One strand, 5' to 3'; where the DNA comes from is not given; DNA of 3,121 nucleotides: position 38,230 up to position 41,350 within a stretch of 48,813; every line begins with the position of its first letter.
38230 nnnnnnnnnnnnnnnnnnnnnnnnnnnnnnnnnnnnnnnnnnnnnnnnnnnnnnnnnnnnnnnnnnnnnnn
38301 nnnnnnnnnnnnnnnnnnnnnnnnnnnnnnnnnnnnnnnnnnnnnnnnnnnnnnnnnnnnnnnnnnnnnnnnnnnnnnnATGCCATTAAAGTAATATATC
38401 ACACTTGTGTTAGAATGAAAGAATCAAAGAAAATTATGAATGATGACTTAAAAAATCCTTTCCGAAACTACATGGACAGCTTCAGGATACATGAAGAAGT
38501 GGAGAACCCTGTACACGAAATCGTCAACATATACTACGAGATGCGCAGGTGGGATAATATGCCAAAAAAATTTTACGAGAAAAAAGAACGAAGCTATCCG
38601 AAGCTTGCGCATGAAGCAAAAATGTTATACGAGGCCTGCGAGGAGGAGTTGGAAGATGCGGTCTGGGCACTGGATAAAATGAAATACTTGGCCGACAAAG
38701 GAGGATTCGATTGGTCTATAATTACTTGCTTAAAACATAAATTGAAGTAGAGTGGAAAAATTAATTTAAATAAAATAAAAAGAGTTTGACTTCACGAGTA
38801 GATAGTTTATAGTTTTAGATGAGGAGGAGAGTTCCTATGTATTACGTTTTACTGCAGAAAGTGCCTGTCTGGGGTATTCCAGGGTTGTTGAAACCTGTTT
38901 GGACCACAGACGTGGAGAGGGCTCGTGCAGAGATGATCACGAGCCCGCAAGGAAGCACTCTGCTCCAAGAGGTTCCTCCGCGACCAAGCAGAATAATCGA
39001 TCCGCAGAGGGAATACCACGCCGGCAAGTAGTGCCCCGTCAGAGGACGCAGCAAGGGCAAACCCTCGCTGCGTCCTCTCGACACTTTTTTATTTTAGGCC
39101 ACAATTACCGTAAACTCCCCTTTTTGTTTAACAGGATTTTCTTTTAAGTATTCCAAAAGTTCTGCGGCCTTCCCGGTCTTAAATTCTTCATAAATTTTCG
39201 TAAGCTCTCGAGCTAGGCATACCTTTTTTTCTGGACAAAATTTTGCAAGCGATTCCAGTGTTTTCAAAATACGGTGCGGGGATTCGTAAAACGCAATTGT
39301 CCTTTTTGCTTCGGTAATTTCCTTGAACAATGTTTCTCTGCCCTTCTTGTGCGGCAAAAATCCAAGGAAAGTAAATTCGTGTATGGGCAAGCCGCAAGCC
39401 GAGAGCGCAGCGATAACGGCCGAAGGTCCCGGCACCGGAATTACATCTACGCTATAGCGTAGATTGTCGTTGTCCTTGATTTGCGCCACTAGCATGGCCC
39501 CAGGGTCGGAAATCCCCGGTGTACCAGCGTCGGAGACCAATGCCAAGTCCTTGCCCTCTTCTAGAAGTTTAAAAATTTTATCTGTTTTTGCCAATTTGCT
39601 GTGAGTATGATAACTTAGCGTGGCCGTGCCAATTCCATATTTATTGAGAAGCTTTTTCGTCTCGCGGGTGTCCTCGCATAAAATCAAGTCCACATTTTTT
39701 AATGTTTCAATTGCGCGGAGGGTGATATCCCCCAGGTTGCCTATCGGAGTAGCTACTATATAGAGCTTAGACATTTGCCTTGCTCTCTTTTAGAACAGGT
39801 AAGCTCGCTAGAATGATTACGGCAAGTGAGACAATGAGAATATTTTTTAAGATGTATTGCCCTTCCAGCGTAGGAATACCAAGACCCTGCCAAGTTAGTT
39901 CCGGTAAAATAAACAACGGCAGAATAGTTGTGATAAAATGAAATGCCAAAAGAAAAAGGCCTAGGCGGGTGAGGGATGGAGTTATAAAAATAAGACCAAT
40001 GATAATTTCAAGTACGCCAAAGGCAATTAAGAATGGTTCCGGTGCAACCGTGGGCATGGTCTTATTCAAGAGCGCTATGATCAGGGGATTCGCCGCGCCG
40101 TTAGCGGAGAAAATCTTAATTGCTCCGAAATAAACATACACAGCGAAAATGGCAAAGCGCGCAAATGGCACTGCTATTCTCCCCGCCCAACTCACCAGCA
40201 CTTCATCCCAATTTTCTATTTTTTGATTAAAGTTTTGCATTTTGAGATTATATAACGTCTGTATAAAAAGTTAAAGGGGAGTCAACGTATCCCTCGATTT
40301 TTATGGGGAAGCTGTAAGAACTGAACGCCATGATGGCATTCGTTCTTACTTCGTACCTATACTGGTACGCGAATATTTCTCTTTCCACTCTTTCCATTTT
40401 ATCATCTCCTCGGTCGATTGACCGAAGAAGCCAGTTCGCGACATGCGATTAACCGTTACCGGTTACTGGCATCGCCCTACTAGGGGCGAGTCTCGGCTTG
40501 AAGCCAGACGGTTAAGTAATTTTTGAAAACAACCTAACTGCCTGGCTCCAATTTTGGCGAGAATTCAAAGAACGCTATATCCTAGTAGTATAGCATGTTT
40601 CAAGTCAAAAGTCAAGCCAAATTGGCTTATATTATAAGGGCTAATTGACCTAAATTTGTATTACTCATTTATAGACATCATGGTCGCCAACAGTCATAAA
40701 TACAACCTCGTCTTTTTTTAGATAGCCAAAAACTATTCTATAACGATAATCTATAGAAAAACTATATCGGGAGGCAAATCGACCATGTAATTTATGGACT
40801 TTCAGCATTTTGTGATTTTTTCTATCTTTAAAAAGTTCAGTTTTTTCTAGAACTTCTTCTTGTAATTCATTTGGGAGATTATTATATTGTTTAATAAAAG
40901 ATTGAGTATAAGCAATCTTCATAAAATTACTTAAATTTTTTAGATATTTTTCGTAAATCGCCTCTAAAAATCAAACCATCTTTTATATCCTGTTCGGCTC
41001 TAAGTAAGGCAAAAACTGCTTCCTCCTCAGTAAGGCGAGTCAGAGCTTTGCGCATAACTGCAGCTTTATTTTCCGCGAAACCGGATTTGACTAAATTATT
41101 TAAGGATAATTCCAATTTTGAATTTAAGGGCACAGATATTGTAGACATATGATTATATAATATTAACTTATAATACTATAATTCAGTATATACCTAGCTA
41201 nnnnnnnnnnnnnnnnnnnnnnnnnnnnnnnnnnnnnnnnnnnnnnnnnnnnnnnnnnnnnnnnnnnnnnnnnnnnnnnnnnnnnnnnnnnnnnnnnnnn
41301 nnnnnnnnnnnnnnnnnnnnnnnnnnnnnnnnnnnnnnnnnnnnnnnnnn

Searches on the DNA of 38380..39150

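Call 34: search_rna_families(source=window, start=38380, end=39150, threshold=evalue, max_evalue=1, show_alignments=2)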
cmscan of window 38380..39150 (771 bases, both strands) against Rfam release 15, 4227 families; matches with E-value up to 1: 0.
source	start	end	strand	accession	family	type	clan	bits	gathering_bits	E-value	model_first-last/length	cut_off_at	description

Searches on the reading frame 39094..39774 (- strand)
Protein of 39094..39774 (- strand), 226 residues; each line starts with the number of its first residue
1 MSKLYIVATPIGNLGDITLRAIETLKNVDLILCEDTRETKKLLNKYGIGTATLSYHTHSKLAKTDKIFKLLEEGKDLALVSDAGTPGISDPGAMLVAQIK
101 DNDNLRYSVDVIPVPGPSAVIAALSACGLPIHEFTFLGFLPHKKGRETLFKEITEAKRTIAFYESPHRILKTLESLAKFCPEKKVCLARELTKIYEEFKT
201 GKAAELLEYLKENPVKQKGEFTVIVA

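Call 5: search_protein_families(library=pfam, proteins=[window:39094-39774:-], max_evalue=1)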
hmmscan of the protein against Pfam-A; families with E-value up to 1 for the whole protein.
window:39094-39774:- (226 aa): 1 family
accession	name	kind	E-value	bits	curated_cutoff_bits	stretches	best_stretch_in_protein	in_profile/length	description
PF00590.25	TP_methylase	-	9.7e-30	104.5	27.8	1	3-206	1-211/212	Tetrapyrrole (Corrin/Porphyrin) Methylases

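Call 76: search_protein_families(library=ncbifam, proteins=[window:39094-39774:-], max_evalue=0.01)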
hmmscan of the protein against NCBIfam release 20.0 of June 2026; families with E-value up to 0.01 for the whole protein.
window:39094-39774:- (226 aa): 10 families
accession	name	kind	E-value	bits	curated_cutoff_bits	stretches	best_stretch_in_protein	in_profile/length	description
TIGR00096.1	TIGR00096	equivalog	2.2e-71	240.5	167.9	1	4-225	2-219/275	16S rRNA (cytidine(1402)-2'-O)-methyltransferase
NF011570.0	PRK14994.1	equivalog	6.6e-64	215.9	502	1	2-225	12-232/287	16S rRNA (cytidine(1402)-2'-O)-methyltransferase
TIGR01466.1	cobJ_cbiH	equivalog_domain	2.8e-08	33.6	246.35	1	4-199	1-200/239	precorrin-3B C(17)-methyltransferase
NF004423.0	PRK05765.1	equivalog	4.6e-06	26.3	332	1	1-165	2-164/247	precorrin-3B C(17)-methyltransferase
NF004455.0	PRK05787.1-3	equivalog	1.4e-05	24.8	258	1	4-202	3-197/221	cobalt-precorrin-7 (C(5))-methyltransferase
NF004459.0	PRK05787.2-2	equivalog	5.4e-05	22.9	298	1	2-165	2-155/210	cobalt-precorrin-7 (C(5))-methyltransferase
NF012022.0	PRK15478.1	equivalog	0.00013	21.5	425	1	10-140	8-133/241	precorrin-3B C(17)-methyltransferase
TIGR01467.1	cobI_cbiL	equivalog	0.00028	20.4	163.25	0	3-192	2-202/230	precorrin-2 C(20)-methyltransferase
NF004460.0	PRK05787.2-3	equivalog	0.0031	17.1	291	1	4-207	2-193/207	cobalt-precorrin-7 (C(5))-methyltransferase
NF004648.0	PRK05991.1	equivalog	0.0051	16.4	391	1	56-145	54-143/254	precorrin-3B C(17)-methyltransferase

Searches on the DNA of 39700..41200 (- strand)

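Call 4: search_rna_families(source=window, start=39700, end=41200, threshold=evalue, max_evalue=10, show_alignments=5)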
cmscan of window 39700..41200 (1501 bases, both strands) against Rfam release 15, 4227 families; matches with E-value up to 10: 7.
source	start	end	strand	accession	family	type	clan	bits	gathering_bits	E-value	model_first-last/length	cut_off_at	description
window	40498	40551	-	RF03833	mir-5928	Gene; miRNA;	-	19.6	59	0.92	10-65/75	no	mir-5928 microRNA precursor family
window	40605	40670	-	RF00850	mir-259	Gene; miRNA;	-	17.5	50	2.3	1-78/78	no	mir-259 microRNA precursor family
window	39972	40029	+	RF02806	PyrR208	Gene; snRNA; snoRNA; HACA-box;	-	17.3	64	1.7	1-60/60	no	Pyrobaculum sRNA 208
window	40900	40976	-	RF03229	mir-1297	Gene; miRNA;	-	17.3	84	4.7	1-77/77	no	mir-1297 microRNA precursor family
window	40322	40428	+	RF01291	SNORD97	Gene; snRNA; snoRNA; CD-box;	-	17.1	45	6.8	35-123/142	no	Small nucleolar RNA SNORD97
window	40316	40348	-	RF04340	Plastid-psbJ-4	Cis-reg;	CL00152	17.1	55.2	9.9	1-65/65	no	Plastid-psbJ-4 3UTR RNA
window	40495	40554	-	RF02520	mir-965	Gene; miRNA;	-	16.2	43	6.2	1-76/76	no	mir-965 microRNA precursor family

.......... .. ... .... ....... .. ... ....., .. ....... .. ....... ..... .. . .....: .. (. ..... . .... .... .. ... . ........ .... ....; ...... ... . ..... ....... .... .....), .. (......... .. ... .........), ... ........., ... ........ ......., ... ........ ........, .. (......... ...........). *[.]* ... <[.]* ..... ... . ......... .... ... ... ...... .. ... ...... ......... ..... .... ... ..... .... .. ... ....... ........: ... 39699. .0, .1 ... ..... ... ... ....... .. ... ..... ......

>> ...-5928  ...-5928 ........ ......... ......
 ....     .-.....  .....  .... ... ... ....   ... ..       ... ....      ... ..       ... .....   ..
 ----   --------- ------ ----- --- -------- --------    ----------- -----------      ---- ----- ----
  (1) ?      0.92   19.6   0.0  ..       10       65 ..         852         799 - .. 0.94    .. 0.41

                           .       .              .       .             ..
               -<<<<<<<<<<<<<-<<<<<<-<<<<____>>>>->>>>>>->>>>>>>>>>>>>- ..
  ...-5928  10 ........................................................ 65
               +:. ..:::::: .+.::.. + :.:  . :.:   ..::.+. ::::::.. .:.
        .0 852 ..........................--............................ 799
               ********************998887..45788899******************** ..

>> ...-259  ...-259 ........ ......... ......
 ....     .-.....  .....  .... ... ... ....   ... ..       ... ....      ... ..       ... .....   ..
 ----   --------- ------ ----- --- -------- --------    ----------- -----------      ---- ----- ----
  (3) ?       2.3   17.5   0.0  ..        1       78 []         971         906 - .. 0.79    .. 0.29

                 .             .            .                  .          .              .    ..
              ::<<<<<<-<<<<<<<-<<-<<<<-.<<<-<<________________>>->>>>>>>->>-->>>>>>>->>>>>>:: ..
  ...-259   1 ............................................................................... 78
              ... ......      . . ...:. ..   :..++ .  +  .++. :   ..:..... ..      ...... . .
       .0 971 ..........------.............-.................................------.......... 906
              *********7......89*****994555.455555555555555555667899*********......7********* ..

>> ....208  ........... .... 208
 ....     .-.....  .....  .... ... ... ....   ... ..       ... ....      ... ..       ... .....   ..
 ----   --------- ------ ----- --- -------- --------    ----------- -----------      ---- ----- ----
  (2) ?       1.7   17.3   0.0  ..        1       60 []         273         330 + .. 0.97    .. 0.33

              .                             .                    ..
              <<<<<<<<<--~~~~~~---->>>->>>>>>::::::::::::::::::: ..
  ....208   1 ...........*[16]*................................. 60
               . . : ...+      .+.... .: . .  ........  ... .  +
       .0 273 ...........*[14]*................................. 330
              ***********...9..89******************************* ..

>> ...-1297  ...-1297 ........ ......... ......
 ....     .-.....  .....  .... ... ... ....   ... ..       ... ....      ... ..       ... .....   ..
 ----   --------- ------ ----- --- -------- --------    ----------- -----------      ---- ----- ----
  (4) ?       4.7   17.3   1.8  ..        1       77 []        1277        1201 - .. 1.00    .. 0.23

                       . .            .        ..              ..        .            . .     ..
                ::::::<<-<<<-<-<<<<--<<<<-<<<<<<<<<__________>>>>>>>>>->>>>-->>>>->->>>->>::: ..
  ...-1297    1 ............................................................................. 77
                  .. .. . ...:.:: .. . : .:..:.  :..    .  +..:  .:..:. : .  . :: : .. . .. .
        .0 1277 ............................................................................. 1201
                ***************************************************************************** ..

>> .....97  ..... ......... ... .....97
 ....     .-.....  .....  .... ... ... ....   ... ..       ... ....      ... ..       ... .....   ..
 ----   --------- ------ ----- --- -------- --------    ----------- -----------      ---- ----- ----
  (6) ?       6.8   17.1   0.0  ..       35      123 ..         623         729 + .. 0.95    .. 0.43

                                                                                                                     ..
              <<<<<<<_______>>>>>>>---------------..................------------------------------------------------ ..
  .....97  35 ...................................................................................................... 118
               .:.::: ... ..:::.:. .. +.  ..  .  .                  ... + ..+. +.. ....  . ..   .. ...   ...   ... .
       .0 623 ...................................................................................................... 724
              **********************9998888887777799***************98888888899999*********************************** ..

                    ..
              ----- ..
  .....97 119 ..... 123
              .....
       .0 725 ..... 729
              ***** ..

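Call 48: search_dna_similar(query=window:40241-40664:-, collection=phages, mode=distant, max_evalue=0.01)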
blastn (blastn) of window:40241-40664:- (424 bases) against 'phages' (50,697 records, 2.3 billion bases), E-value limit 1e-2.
No match.

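Call 49: search_dna_similar(query=window:40241-40664:-, collection=plasmids, mode=distant, max_evalue=0.01)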
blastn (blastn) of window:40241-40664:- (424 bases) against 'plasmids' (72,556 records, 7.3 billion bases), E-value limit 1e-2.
No match.

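Call 71: build_rna_model(alignment_id=A3, structure=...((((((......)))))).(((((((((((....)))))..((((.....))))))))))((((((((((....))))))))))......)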
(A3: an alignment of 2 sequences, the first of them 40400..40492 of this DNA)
Model R1 built from alignment A3 (2 sequences, 93 columns); structure: as given.
model positions 93; base pairs 31; branch points 3; effective number of sequences 0.63; information 0.614 bits per position. Calibrated on 0.2 Mb of random sequence (short: E-values are rough).
structure used (alignment columns):
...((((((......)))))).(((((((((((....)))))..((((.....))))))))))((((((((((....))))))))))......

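Call 73: search_with_rna_model(model_id=R1, sources=[window, L001, L002, L003, L004, L005, L006, L007, L008, L009, L010, L011, L012, L013, L014, L015, L016, L017, L018, L019, L020, L021, L022, L023, L024, L025, L026, L027, L028, L029, L030, L031, L032, L033, L034, L035, L036, L037, L038, L039, L040, L041, L042, L043, L044, L045, L046, L047, L048, L049, L050, L051, L052, L053, L054, L055, L056, L057, L058, L059, L060, L061, L062, L063, L064, L065, L066, L067, L068, L069, L070, L071, L072, L073, L074, L075, L076, L077, L078, L079, L080, L091, L095, L097, L101, L102, L103, L104, L107, L108, L109, L110, L111, L112, L115], max_evalue=10)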
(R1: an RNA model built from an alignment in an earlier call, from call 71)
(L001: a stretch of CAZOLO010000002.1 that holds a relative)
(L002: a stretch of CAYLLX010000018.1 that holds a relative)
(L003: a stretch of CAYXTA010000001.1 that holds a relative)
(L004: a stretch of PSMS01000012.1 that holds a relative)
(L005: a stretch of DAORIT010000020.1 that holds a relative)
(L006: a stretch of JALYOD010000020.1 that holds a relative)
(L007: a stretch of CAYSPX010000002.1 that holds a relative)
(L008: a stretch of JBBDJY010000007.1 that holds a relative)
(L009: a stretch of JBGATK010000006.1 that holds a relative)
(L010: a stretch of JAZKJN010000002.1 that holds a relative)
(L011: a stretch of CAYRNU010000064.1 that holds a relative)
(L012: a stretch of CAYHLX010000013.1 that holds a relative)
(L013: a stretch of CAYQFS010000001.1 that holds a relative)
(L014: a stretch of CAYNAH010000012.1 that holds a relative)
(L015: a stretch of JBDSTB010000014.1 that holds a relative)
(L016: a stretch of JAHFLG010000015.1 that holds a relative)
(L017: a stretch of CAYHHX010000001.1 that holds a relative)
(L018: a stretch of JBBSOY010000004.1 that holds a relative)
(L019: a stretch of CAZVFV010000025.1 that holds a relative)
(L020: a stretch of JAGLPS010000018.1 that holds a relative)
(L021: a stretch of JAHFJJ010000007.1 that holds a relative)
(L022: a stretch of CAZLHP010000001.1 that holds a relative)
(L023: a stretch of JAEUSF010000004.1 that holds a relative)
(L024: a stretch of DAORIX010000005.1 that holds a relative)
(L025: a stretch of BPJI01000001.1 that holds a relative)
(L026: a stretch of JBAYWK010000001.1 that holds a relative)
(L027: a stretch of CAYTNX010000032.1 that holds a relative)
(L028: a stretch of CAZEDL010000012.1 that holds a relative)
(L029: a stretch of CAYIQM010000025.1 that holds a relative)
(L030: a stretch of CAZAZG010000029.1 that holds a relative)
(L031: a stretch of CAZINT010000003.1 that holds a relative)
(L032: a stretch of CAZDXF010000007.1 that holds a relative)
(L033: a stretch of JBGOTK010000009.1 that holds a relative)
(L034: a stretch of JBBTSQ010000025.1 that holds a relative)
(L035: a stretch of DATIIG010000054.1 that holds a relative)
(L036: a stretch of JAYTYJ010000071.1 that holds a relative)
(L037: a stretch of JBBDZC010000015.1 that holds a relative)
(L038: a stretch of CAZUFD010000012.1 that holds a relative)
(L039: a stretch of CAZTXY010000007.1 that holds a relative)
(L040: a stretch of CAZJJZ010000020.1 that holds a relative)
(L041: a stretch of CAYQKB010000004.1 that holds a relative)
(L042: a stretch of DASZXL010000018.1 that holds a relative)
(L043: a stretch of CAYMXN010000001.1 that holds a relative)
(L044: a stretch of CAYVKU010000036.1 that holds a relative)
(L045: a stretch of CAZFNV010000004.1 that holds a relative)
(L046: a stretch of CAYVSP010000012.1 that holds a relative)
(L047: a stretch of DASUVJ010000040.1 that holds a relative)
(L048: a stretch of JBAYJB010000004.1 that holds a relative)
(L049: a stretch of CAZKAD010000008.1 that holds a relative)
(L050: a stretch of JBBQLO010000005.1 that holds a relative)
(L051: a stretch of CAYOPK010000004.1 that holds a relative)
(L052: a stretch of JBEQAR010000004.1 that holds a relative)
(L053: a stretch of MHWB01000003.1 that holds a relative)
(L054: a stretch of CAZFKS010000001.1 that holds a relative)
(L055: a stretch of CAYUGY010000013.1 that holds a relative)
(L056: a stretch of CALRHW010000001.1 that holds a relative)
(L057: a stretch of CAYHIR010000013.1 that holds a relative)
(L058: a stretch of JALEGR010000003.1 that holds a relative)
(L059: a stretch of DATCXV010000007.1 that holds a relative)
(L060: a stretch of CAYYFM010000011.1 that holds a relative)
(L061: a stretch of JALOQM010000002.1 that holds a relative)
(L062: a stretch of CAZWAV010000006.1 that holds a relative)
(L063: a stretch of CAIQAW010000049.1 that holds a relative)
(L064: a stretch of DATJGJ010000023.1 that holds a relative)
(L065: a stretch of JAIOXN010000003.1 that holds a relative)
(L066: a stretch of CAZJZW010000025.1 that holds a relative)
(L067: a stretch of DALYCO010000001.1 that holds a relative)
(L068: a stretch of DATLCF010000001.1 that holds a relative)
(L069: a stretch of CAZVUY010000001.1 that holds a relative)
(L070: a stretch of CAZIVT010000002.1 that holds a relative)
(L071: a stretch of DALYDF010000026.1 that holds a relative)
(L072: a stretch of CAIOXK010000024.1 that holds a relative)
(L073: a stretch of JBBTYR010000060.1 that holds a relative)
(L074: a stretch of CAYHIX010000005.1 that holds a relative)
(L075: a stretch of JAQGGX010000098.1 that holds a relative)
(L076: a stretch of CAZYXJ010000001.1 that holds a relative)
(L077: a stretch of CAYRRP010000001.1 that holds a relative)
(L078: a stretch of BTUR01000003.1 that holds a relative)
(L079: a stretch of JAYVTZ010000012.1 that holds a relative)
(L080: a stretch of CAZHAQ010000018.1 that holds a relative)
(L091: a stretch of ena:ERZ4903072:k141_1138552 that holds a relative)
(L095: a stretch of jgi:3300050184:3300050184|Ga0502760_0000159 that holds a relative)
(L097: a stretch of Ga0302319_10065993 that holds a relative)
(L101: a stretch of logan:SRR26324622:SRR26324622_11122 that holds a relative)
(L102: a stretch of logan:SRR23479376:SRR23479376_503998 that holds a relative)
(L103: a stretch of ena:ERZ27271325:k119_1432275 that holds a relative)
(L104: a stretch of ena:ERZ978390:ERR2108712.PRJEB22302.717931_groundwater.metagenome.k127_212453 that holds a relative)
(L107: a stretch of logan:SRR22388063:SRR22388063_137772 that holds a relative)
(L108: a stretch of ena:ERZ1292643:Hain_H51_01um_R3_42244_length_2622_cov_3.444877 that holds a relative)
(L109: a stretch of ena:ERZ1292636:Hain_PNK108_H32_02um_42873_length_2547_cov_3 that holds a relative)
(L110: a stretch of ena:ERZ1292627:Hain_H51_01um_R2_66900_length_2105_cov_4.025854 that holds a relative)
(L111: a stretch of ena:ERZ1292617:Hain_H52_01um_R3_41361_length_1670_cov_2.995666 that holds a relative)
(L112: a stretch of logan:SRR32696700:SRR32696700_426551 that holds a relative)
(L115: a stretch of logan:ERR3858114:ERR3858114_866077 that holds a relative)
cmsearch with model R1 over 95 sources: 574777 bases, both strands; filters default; matches with E-value up to 10: 4.
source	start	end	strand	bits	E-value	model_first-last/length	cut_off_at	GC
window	40400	40492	-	121.3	1.1e-23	1-93/93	no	0.55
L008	3616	3690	+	13.7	2.5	1-93/93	no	0.48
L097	2798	2879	-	13.7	2.6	23-63/93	no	0.68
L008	5943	6031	+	12.9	3.8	1-93/93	no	0.53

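Call 79: search_rna_families(source=window, start=40236, end=40600, threshold=evalue, max_evalue=10)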
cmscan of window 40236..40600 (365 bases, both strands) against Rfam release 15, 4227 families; matches with E-value up to 10: 2.
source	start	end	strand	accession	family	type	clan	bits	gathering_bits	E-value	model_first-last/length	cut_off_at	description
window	40322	40428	+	RF01291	SNORD97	Gene; snRNA; snoRNA; CD-box;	-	17.1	45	1.7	35-123/142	no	Small nucleolar RNA SNORD97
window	40495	40554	-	RF02520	mir-965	Gene; miRNA;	-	16.2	43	1.5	1-76/76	no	mir-965 microRNA precursor family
